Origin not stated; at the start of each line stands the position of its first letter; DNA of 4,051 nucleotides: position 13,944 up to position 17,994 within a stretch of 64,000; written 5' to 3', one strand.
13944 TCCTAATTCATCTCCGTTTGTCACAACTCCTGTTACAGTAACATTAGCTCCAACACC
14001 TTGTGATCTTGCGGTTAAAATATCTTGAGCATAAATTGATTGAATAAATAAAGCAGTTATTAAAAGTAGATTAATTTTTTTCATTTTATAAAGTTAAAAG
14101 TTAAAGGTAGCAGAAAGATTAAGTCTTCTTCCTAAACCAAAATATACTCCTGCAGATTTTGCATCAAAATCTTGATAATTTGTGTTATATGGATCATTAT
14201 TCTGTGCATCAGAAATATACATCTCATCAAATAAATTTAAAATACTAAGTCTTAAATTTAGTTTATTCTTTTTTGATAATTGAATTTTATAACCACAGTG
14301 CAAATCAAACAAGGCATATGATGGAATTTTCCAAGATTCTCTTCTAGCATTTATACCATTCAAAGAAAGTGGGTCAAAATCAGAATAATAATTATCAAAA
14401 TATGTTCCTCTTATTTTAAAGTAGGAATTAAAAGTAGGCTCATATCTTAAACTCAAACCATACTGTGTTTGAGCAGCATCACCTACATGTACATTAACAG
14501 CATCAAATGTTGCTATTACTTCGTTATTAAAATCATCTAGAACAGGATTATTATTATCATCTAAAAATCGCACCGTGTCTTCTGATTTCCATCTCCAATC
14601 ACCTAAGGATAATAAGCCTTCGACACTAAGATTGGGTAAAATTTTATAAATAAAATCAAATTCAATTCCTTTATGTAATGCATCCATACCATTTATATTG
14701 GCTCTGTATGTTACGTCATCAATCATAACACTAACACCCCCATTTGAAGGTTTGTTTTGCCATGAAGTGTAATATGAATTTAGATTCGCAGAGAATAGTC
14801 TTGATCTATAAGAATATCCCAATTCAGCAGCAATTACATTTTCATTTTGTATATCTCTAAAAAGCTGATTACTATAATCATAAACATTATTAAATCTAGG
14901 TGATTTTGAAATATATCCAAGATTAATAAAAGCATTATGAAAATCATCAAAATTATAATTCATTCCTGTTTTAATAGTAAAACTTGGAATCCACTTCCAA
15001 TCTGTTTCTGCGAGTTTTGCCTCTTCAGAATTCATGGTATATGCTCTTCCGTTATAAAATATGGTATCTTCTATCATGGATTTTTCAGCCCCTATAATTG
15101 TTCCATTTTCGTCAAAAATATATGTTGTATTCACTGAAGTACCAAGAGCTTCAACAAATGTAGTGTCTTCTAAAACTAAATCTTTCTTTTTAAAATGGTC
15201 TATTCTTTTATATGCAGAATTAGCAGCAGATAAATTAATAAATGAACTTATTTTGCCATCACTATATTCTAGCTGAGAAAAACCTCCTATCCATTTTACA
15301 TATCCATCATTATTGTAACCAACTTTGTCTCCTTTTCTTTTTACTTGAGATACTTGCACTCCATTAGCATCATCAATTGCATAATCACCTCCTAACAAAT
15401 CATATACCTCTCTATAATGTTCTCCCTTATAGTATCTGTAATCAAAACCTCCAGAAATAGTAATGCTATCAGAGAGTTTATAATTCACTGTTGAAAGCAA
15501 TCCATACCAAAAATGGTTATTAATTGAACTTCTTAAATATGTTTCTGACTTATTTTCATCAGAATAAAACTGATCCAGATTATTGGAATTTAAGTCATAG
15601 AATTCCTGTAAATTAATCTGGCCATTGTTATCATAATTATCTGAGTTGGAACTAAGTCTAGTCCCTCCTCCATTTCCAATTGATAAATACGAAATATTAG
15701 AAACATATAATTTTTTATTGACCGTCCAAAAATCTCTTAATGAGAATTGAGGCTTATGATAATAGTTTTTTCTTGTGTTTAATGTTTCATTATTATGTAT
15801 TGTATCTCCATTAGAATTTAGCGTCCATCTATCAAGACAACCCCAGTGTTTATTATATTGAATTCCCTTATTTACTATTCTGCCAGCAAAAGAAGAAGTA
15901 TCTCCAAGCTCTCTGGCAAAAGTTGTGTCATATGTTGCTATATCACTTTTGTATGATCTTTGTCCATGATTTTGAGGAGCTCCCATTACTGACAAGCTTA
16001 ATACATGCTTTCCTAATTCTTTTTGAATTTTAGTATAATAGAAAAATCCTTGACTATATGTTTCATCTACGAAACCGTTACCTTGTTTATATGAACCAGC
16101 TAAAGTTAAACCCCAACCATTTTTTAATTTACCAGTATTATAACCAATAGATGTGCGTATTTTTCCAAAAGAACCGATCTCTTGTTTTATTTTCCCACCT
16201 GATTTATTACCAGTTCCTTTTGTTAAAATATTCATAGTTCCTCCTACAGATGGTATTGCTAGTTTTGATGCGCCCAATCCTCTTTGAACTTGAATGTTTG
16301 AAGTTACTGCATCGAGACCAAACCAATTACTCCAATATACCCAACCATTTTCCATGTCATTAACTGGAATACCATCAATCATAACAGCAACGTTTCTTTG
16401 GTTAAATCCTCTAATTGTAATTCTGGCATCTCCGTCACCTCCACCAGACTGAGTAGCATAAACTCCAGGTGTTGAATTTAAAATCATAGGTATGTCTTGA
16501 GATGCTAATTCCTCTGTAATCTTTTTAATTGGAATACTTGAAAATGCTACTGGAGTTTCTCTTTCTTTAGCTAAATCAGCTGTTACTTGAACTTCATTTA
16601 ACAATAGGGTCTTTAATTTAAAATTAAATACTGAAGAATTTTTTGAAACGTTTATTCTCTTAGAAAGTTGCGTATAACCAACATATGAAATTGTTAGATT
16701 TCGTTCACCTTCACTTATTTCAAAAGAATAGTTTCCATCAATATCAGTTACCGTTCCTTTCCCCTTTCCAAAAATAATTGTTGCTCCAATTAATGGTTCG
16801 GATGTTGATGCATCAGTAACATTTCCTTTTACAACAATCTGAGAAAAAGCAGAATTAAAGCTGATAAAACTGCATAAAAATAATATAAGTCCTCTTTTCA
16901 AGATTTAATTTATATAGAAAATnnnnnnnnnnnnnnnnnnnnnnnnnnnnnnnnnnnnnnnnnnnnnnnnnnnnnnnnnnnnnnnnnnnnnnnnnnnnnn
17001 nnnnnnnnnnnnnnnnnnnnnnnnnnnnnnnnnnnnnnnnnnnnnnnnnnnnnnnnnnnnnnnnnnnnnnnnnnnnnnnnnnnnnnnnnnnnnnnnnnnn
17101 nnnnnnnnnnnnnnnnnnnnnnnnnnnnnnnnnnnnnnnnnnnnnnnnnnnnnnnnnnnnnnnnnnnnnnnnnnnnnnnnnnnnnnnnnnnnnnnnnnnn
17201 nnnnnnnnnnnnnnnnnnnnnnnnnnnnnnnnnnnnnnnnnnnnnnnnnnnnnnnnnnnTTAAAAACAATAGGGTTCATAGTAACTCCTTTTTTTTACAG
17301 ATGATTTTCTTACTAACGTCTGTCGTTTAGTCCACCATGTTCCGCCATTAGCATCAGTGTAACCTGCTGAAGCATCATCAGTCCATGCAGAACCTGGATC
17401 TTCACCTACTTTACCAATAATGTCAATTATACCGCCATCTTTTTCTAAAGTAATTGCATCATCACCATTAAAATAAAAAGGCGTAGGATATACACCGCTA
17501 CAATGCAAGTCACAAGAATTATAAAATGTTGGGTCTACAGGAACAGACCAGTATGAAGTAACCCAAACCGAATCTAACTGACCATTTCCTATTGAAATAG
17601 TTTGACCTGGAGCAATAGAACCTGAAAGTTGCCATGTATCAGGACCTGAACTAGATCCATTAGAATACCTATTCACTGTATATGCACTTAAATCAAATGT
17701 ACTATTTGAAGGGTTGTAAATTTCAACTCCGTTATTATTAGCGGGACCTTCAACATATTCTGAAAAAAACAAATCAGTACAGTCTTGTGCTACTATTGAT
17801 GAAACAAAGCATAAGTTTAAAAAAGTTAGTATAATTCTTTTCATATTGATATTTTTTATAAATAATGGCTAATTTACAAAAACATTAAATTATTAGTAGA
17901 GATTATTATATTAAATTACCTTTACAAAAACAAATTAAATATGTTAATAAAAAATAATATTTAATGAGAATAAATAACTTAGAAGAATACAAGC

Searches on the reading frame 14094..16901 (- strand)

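Call 19: search_protein_families(library=pfam, proteins=[window:14094-16901:-], max_evalue=0.00001)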
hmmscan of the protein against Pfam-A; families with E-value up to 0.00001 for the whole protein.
window:14094-16901:- (935 aa): 3 families
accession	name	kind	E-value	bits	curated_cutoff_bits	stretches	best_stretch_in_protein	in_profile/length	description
PF13715.12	CarbopepD_reg_2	-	1e-18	67.6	32.2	1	24-106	1-88/88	CarboxypepD_reg-like domain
PF07715.20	Plug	-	1.5e-14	54.8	23.9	1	113-221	2-106/107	TonB-dependent Receptor Plug Domain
PF13620.12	CarboxypepD_reg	-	2.5e-10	41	32.3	1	24-96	2-81/82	Carboxypeptidase regulatory-like domain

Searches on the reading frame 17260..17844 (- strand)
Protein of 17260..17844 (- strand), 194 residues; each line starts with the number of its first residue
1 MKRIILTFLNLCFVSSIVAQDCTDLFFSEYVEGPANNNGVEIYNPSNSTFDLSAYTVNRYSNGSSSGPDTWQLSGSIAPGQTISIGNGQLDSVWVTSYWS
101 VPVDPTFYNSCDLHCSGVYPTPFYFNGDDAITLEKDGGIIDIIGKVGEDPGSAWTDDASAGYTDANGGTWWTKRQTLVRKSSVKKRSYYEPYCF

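Call 62: search_protein_families(library=pfam, proteins=[window:17260-17844:-], max_evalue=0.00001)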
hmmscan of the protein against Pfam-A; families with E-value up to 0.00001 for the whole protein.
window:17260-17844:- (194 aa): 1 family
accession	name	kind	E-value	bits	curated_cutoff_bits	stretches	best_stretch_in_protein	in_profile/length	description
PF00932.25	LTD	-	1.4e-14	54.8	34.3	1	22-145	5-107/109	Lamin Tail Domain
